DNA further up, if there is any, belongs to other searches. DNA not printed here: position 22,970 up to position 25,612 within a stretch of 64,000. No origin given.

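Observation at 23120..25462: Fused nuclease-methyltransferase-specificity polypeptide (Type IIG-like R-M) directly downstream of the tRNA cluster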

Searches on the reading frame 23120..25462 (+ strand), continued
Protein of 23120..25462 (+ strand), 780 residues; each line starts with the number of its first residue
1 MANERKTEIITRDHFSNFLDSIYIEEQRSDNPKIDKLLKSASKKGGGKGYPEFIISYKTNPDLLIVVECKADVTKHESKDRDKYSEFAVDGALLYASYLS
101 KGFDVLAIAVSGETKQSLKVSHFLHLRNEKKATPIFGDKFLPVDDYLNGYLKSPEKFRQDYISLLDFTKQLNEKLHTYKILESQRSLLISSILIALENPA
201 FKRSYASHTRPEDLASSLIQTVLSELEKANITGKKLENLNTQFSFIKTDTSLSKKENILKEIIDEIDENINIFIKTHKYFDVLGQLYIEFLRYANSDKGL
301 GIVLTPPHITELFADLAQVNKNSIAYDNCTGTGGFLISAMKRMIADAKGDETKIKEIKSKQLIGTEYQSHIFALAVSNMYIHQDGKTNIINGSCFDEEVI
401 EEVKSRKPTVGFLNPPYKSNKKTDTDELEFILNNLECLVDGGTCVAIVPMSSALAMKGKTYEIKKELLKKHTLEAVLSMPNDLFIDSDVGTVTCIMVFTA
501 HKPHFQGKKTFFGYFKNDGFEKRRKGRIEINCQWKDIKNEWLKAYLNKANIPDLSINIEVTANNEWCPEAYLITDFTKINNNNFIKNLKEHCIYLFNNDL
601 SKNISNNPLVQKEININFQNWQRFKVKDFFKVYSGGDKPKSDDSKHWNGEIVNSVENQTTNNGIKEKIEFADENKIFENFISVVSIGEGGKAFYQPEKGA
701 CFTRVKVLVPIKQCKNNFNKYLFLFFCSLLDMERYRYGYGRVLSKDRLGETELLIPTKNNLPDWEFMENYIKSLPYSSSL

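Call 90: find_related_loci(query=A1, collection=genome_contigs, flank=3000)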
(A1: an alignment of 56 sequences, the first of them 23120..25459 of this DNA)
Query A1 (780 aa) in genome_contigs; peptide patterns used: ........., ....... (x = any residue, [..] = any of these).
412 stretches matched a pattern; 384 encode a relative of the query (tblastn E <= 1e-3); the best 80 are kept; 80 distinct loci.
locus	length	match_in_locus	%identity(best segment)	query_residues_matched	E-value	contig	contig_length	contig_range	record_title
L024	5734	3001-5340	94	1-780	0e+0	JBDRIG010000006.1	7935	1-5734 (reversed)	MAG: Elusimicrobiota bacterium isolate MEGAHIT-group-1.573 k141_7955014, whole genome shotgun sequence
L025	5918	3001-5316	71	1-780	0e+0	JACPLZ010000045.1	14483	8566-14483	MAG: Candidatus Peregrinibacteria bacterium isolate NC_groundwater_534_Ag_S-0.1um_43_8 S35_SO-1_scaffold_230265, whole g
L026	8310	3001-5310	70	3-780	0e+0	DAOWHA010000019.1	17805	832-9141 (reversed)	MAG TPA_asm: bacterium isolate CSMAG_2005 CSMAG_2005_k141_816518_length_17805_cov_9.4281, whole genome shotgun sequence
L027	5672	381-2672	72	1-772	0e+0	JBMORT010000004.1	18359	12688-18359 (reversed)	MAG: Patescibacteria group bacterium isolate Betzabe_MAG187 MAG187_4, whole genome shotgun sequence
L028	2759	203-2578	68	1-780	0e+0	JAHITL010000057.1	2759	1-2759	MAG: Patescibacteria group bacterium isolate MM_PC_MetaG.mb.212 MM_PC_MetaG.mb.212_k141_420110, whole genome shotgun seq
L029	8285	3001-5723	84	1-772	0e+0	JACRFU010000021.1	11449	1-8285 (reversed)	MAG: Candidatus Magasanikbacteria bacterium isolate NC_groundwater_1733_Pr3_B-0.1um_45_36 SR-2_scaffold_141_854151, whol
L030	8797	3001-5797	82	1-772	0e+0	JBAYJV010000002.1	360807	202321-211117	MAG: Candidatus Paceibacterota bacterium isolate SO_2016_GW1_64 scaffold00029_OW334_2016, whole genome shotgun sequence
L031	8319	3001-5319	64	1-780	0e+0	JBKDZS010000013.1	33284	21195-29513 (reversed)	MAG: Flavobacteriales bacterium isolate VLC_118 k121_7102361, whole genome shotgun sequence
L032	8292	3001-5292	64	1-771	0e+0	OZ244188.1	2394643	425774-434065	MAG: bacterium isolate fb8845cd-fa64-405a-b175-caf358dbadd0 genome assembly, chromosome: 1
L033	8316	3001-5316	64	1-780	0e+0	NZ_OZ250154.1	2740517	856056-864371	MAG: Candidatus Spongiihabitans sp. isolate 9bea2e88-feb8-4b27-847e-43f480efb806 chromosome 1, complete sequence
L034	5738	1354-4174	79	1-780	0e+0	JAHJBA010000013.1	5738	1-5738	MAG: Patescibacteria group bacterium isolate Modern_marine.mb.233 Modern_marine.mb.233_k141_336170, whole genome shotgun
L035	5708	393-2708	64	1-780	0e+0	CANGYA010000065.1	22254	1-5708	MAG: Cytophagales bacterium isolate RE-15aug16-245 genome assembly, contig: RE-15aug16-C2756, whole genome shotgun seque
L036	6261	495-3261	81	1-771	0e+0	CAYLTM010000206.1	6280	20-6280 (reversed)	MAG TPA_asm: uncultured Leptospirales bacterium isolate binchicken_co113_256 genome assembly, contig: NODE_15195_length_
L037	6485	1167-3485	63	1-780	0e+0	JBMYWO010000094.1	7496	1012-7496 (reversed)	MAG: Polaribacter sp. isolate ME_XS_2210_bin_44 ME_XS_2210_bin_44_93, whole genome shotgun sequence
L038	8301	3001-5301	64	1-775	0e+0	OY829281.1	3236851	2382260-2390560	MAG: Balneolaceae bacterium isolate c63fa63d-abcb-44aa-a049-ecdd770e9aed genome assembly, chromosome: 1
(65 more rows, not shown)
